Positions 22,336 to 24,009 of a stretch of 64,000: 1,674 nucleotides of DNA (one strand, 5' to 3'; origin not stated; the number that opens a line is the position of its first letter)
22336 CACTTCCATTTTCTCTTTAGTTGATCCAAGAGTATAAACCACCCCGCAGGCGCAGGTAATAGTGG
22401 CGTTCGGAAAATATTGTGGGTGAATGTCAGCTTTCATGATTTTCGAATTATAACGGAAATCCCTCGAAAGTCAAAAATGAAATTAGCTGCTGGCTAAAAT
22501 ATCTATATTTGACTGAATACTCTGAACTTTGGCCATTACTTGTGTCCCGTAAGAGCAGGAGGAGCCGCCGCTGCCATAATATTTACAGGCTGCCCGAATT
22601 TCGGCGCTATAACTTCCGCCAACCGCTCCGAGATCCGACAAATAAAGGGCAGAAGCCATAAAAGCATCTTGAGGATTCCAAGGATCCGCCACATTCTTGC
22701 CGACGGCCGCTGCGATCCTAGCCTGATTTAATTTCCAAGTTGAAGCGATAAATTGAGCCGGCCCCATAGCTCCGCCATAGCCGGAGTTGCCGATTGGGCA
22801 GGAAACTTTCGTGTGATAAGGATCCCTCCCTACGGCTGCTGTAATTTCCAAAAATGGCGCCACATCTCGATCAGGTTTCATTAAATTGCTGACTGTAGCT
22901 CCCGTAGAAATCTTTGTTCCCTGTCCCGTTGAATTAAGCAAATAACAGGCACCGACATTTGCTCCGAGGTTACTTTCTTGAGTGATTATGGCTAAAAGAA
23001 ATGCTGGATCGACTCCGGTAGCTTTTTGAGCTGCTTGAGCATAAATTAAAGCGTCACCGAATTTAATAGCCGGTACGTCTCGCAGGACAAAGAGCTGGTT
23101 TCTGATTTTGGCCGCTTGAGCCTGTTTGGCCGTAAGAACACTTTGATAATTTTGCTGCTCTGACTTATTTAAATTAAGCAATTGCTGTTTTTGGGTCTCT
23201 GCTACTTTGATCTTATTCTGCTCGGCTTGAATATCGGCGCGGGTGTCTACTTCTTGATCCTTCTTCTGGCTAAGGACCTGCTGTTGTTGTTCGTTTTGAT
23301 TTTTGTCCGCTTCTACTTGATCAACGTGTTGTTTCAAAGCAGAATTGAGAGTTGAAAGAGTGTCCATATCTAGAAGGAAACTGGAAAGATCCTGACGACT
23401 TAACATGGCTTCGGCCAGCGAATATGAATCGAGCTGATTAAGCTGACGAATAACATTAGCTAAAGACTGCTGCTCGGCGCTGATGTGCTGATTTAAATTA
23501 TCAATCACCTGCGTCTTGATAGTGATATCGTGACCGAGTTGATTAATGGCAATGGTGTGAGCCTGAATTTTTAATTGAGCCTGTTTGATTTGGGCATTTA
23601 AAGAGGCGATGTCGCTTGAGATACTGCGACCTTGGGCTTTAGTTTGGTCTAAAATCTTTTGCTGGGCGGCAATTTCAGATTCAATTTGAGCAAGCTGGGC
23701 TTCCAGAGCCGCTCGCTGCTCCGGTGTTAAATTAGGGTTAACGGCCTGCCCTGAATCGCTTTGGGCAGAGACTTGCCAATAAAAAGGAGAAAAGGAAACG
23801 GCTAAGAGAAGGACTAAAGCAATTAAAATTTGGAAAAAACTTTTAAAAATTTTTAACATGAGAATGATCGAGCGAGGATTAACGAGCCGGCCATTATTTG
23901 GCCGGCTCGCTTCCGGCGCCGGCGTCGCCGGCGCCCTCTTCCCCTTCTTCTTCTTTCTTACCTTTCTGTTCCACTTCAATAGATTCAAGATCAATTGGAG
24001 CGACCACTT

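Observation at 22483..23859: PcsB/EnvC-like coiled-coil protein carrying a lysozyme-like (SLT) domain instead of CHAP/LytM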

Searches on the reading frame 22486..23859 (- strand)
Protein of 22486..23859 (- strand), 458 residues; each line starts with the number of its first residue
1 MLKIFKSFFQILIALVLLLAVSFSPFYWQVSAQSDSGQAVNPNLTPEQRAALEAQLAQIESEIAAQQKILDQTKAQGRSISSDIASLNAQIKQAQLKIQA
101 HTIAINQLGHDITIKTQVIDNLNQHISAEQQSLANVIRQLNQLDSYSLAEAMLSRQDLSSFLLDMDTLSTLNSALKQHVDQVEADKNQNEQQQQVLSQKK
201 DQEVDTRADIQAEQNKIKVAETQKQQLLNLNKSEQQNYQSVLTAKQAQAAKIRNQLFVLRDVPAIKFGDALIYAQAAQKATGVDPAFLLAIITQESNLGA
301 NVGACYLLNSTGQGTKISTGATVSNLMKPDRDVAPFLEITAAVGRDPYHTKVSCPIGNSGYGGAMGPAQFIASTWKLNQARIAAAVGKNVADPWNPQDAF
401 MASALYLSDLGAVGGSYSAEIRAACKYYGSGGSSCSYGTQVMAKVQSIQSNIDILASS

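Call 4: search_protein_families(library=pfam, proteins=[window:22486-23859:-], max_evalue=1)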
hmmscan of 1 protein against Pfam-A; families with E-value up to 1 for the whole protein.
window:22486-23859:- (458 aa): 2 families
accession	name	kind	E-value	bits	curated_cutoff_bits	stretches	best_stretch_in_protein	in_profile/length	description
PF13406.11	SLT_2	-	1.3e-06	28.3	24.3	1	275-411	78-200/292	Transglycosylase SLT domain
PF01464.25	SLT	-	0.00013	22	21.3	1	273-300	2-29/117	Transglycosylase SLT domain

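Call 5: search_protein_families(library=ncbifam, proteins=[window:22486-23859:-], max_evalue=1)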
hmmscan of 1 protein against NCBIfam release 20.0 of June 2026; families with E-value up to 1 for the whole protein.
window:22486-23859:- (458 aa): 10 families
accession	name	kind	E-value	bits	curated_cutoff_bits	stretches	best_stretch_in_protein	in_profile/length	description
TIGR02169.1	SMC_prok_A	equivalog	1.6e-05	22.8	729.4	1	47-254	689-890/1165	chromosome segregation protein SMC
TIGR02282.1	MltB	equivalog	0.00025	20.3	281.4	1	276-411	74-196/290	lytic murein transglycosylase B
TIGR02168.1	SMC_prok_B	equivalog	0.00051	17.9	567.35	1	48-254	771-974/1181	chromosome segregation protein SMC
NF008644.1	PRK11637.1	equivalog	0.0018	17.3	270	1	54-256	4-206/385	murein hydrolase activator EnvC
NF008029.0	PRK10760.1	equivalog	0.012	14.6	449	1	275-416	140-267/359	lytic murein transglycosylase B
NF045780.1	TrlF_fam_ATP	equivalog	0.023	13.4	350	1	46-254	469-693/944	TrlF family AAA-like ATPase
TIGR03185.1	DNA_S_dndD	equivalog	0.078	11.4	245.85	1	47-142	195-290/650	DNA sulfur modification protein DndD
NF008438.0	PRK11281.1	equivalog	0.11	10.2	991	1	8-262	8-249/1113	mechanosensitive channel MscK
NF002750.0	PRK02793.1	equivalog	0.22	11.7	103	0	48-90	2-44/72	phi X174 lysis protein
NF045487.1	ASRP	equivalog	0.64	8.5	300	0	49-255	172-391/593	archaea-specific SMC-related protein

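Call 6: search_solved_structures(query=window:22486-23859:-, max_evalue=1, show_alignments=3)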
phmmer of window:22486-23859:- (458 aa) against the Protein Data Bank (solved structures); distinct sequences matched with E-value up to 1: 1.
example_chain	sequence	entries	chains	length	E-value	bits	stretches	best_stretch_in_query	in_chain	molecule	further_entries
2fbi_A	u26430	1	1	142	0.33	13.4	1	121-220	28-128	probable transcriptional regulator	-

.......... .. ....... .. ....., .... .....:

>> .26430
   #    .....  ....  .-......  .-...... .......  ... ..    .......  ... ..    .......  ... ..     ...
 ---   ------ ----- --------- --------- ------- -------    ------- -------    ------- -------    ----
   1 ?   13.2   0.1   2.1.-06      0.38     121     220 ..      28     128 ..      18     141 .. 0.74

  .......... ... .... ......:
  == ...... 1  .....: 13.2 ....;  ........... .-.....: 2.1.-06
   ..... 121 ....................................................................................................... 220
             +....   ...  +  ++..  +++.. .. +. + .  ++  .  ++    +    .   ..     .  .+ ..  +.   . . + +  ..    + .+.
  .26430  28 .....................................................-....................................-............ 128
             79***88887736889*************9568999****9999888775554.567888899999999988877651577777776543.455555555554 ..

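Call 7: find_homologous_proteins(query=window:22486-23859:-)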
Query window:22486-23859:- (458 aa): 3787 proteins with E <= 0.001 among 8000 candidates; the best 120 are listed.
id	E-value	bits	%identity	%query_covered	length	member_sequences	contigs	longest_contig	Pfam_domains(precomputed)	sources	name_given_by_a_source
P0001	2.4e-287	970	100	100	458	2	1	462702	PF13406.12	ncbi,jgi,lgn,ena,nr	ncbi:MAG TPA: lytic murein transglycosylase [Candidatus Paceibacterota bacterium]|nr:lytic murein tr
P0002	3.6e-219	746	75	99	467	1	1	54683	PF13406.12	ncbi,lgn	-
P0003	1.1e-192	659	70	96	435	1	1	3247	PF13406.12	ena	-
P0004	3.1e-191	654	70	96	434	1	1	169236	PF13406.12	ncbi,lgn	-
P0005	2.7e-190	651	70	99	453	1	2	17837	PF13406.12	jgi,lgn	jgi:membrane-bound lytic murein transglycosylase B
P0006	2.7e-156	539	61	90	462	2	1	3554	PF13406.12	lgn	-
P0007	1.2e-155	537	60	90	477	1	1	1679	PF13406.12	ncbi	-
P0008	2.2e-155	536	57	99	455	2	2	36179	PF13406.12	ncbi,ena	-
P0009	3.0e-155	535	62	90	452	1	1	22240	PF13406.12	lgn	-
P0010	1.3e-149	517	59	90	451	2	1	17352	PF13406.12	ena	-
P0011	2.4e-149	516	56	99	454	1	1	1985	PF13406.12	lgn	-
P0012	6.6e-148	511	55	97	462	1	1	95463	PF13406.12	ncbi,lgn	-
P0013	5.2e-147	508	56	99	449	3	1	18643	PF13406.12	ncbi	-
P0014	1.1e-145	504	57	99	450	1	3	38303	PF13406.12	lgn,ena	-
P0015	1.5e-145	504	56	99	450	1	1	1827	PF13406.12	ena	-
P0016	2.5e-145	503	57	96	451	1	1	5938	PF13406.12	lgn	-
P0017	4.0e-145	502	55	100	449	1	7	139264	PF13406.12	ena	-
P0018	6.3e-145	501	56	99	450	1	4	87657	PF13406.12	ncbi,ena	-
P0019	8.2e-144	498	55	98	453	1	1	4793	PF13406.12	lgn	-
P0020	2.1e-143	496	53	99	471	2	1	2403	PF13406.12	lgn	-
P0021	5.5e-143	495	56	92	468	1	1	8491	PF13406.12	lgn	-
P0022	7.0e-143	495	55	97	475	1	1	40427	PF13406.12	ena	-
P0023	8.3e-143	495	54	97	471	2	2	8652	PF13406.12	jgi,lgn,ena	-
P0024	9.1e-143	494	53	100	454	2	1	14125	PF13406.12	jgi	-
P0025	3.6e-142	492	52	100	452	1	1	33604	PF13406.12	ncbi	-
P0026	4.1e-142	492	53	97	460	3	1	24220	PF13406.12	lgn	-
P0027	4.2e-142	492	56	87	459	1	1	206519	PF13406.12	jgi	jgi:membrane-bound lytic murein transglycosylase B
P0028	4.9e-142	492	56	92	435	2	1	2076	PF13406.12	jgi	jgi:membrane-bound lytic murein transglycosylase B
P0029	9.9e-142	491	54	97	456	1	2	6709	PF13406.12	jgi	jgi:membrane-bound lytic murein transglycosylase B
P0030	1.3e-141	491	53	96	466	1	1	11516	PF13406.12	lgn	-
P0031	1.5e-141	490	54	97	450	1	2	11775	PF13406.12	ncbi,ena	ncbi:MAG: lytic murein transglycosylase [bacterium]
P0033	2.3e-141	490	53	99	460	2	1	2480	PF13406.12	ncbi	-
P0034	2.5e-141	490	54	98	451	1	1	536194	PF13406.12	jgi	jgi:membrane-bound lytic murein transglycosylase B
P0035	2.6e-141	490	54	96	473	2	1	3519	PF13406.12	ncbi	ncbi:MAG: lytic murein transglycosylase [bacterium]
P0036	1.2e-140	487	55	91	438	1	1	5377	PF13406.12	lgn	-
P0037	1.2e-140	487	53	96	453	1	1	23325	PF13406.12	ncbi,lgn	-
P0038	1.6e-140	487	53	99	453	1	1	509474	PF13406.12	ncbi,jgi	ncbi:MAG: hypothetical protein RL094_287 [Candidatus Parcubacteria bacterium]|jgi:membrane-bound lyt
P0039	2.1e-140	487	53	98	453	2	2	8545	PF13406.12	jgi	-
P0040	2.1e-140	487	52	99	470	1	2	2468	PF13406.12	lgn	-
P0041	2.6e-140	486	54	99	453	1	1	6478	PF13406.12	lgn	-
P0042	5.4e-140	485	53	99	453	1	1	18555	PF13406.12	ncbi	-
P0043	1.1e-139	484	53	97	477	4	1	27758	PF13406.12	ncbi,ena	-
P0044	1.3e-139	484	52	99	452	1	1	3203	PF13406.12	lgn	-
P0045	1.6e-139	484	53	98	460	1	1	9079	PF13406.12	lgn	-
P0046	2.1e-139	483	53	98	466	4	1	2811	PF13406.12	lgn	-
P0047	2.1e-139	483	53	99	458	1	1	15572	PF13406.12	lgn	-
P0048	2.2e-139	483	54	91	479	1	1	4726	PF13406.12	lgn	-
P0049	2.7e-139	483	55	90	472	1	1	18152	PF13406.12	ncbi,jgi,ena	jgi:membrane-bound lytic murein transglycosylase B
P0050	3.1e-139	483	56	91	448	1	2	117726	PF13406.12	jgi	jgi:membrane-bound lytic murein transglycosylase B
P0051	3.4e-139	483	52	98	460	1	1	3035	PF13406.12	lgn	-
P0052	4.8e-139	482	53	97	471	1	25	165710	PF13406.12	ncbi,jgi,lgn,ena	jgi:membrane-bound lytic murein transglycosylase B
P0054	1.3e-138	481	53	97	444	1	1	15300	PF13406.12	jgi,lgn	jgi:peptidoglycan hydrolase CwlO-like protein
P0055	3.0e-138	480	52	100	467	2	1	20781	PF13406.12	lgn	-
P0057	7.6e-138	478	56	90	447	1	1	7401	PF13406.12,PF01464.26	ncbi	-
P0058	1.1e-137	478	55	90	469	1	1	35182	PF13406.12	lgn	-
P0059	1.2e-137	477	53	98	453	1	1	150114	PF13406.12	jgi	jgi:membrane-bound lytic murein transglycosylase B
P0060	2.7e-137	476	53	97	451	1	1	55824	PF13406.12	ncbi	-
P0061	3.2e-137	476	54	90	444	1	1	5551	PF13406.12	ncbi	-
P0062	1.1e-136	474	52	96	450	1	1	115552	PF13406.12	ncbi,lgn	-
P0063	1.6e-136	474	53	97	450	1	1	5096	PF13406.12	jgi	jgi:membrane-bound lytic murein transglycosylase B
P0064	1.8e-136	474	52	97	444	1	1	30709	PF13406.12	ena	-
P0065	5.2e-136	472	52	98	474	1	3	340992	PF13406.12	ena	-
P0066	5.7e-136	472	51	100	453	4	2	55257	PF13406.12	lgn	-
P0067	6.3e-136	472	53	97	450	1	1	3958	PF13406.12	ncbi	-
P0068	6.4e-136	472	51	99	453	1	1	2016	PF13406.12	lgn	-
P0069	9.9e-136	471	52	96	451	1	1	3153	PF13406.12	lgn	-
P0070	1.2e-135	471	51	99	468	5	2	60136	PF13406.12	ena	-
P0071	1.8e-135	470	53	99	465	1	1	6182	PF13406.12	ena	-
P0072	1.9e-135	470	53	99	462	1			PF13406.12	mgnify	mgnify:CR=1 FL=1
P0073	2.2e-135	470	51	98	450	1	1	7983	PF13406.12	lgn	-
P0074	2.3e-135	470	51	99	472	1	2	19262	PF13406.12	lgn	-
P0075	2.7e-135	470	52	99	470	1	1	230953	PF13406.12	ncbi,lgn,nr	ncbi:MAG: lytic murein transglycosylase [Candidatus Pacebacteria bacterium]|nr:lytic murein transgly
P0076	3.0e-135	470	53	96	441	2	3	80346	PF13406.12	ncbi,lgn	-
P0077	3.1e-135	470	56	89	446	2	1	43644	PF13406.12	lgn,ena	-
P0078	3.2e-135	470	51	98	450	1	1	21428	PF13406.12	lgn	-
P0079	3.3e-135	470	54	92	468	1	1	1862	PF13406.12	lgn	-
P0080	4.6e-135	469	53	97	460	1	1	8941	PF13406.12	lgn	-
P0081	4.8e-135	469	54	91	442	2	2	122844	PF13406.12,PF01464.26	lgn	-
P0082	5.4e-135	469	51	99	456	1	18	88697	PF13406.12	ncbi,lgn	-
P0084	6.0e-135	469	54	97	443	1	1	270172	PF13406.12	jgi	-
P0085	7.5e-135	468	51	98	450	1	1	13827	PF13406.12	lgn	-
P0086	8.0e-135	468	53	99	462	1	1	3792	PF13406.12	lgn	-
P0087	1.2e-134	468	51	100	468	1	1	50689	PF13406.12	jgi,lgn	-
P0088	1.5e-134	467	51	98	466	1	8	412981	PF13406.12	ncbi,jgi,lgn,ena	ncbi:MAG: lytic murein transglycosylase [bacterium]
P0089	1.6e-134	467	53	97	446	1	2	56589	PF13406.12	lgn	-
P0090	2.6e-134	467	52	98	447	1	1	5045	PF13406.12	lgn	-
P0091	2.7e-134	467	52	98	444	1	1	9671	PF13406.12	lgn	-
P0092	2.9e-134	466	52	96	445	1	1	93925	PF13406.12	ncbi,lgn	-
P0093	4.8e-134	466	51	98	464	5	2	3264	PF13406.12,PF01464.26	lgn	-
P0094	6.5e-134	465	51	99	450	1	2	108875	PF13406.12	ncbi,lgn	ncbi:MAG TPA: lytic murein transglycosylase [Candidatus Paceibacterota bacterium]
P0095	7.0e-134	465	52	97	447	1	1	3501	PF13406.12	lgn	-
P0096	8.3e-134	465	52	96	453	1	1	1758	PF13406.12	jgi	jgi:membrane-bound lytic murein transglycosylase B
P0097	8.4e-134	465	55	90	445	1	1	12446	PF13406.12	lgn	-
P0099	1.1e-133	464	53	100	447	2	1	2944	PF13406.12,PF01464.26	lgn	-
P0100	1.1e-133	464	53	96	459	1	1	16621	PF13406.12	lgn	-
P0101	1.4e-133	464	50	97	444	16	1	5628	PF13406.12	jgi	jgi:peptidoglycan hydrolase CwlO-like protein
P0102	1.4e-133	464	52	99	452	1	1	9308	PF13406.12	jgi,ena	-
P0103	1.7e-133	464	52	99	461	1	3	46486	PF13406.12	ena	-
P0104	1.8e-133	464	51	99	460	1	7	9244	PF13406.12,PF01464.26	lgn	-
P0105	1.9e-133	464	52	97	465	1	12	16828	PF13406.12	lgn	-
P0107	3.6e-133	463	51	99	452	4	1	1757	PF13406.12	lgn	-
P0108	4.6e-133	462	51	99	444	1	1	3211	PF13406.12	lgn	-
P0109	5.6e-133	462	51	100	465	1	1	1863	PF13406.12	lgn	-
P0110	5.7e-133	462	55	90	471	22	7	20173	PF13406.12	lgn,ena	-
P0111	6.2e-133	462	54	90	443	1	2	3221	PF13406.12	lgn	-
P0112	9.2e-133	461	55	91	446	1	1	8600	PF13406.12,PF01464.26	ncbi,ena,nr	ncbi:MAG TPA: lytic murein transglycosylase [Candidatus Paceibacterota bacterium]|nr:lytic murein tr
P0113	1.7e-132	461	54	92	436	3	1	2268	PF13406.12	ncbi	-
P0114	2.5e-132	460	52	96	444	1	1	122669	PF13406.12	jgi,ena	-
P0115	2.7e-132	460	51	98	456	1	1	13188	PF13406.12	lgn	-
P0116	3.6e-132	460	55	91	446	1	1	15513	PF13406.12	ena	-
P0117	4.2e-132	459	51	100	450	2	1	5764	PF13406.12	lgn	-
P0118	5.6e-132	459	52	97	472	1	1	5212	PF13406.12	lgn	-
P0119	8.5e-132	458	51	97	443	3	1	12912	PF13406.12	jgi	jgi:membrane-bound lytic murein transglycosylase B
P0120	9.0e-132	458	55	89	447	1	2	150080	PF13406.12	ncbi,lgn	-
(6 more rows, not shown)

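Call 8: find_encoding_contigs(protein=P0001, flank=10000, max_places=3)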
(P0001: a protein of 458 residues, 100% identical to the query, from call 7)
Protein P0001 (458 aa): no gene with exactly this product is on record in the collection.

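Call 17: find_encoding_contigs(protein=P0034, flank=10000, max_places=2)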
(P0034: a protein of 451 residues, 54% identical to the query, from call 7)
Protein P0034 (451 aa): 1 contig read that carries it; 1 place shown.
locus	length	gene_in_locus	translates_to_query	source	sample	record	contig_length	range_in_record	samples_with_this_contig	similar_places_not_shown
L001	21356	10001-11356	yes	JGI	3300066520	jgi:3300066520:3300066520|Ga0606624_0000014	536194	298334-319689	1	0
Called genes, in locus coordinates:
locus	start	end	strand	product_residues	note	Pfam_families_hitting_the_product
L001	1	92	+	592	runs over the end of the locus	-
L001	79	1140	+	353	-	PF02779:Transket_pyr, PF22613:Transketolase_C_1 (weak), PF02780:Transketolase_C, PF17147:PFOR_II (weak)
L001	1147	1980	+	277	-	PF03332:PMM, PF08282:Hydrolase_3, PF05116:S6PP (weak)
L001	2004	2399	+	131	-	PF01050:MannoseP_isomer, PF07883:Cupin_2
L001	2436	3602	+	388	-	PF04041:Glyco_hydro_130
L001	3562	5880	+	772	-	PF13439:Glyco_transf_4 (weak), PF00534:Glycos_transf_1, PF13692:Glyco_trans_1_4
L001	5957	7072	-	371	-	PF00294:PfkB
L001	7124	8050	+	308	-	PF02581:TMP-TENI (faint), PF01116:F_bP_aldolase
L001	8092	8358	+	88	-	-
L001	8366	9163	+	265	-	PF07963:N_methyl (faint)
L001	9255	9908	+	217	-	PF01386:Ribosomal_L25p, PF14693:Ribosomal_TL5_C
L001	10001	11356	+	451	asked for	PF13406:SLT_2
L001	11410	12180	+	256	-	PF13489:Methyltransf_23, PF13649:Methyltransf_25, PF13847:Methyltransf_31, PF08241:Methyltransf_11, PF08242:Methyltransf_12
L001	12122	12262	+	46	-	-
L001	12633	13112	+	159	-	-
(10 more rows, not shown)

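Call 18: find_encoding_contigs(protein=P0038, flank=10000, max_places=2)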
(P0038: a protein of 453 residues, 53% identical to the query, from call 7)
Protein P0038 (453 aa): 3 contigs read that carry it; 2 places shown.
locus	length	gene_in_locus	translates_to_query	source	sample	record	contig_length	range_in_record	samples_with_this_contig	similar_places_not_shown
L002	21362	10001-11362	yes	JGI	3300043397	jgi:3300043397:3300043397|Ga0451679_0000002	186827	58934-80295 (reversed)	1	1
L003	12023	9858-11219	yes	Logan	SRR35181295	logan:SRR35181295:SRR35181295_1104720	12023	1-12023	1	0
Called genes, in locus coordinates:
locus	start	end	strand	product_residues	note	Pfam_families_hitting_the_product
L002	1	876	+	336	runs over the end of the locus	PF02779:Transket_pyr, PF02780:Transketolase_C, PF22613:Transketolase_C_1 (weak), PF17147:PFOR_II (weak)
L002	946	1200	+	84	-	PF07866:DUF1653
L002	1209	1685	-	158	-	-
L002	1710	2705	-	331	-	PF00294:PfkB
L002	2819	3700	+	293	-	PF01116:F_bP_aldolase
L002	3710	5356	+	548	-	PF01565:FAD_binding_4, PF02913:FAD-oxidase_C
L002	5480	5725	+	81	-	-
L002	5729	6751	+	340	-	-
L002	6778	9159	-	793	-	-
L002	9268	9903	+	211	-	PF01386:Ribosomal_L25p, PF14693:Ribosomal_TL5_C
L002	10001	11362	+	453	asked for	PF13406:SLT_2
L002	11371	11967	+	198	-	PF25199:nSTAND_NTPase5 (faint), PF13671:AAA_33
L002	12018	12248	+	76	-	PF01197:Ribosomal_L31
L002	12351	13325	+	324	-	PF03462:PCRF, PF00472:RF-1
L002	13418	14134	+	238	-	PF00318:Ribosomal_S2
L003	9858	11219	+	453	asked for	PF13406:SLT_2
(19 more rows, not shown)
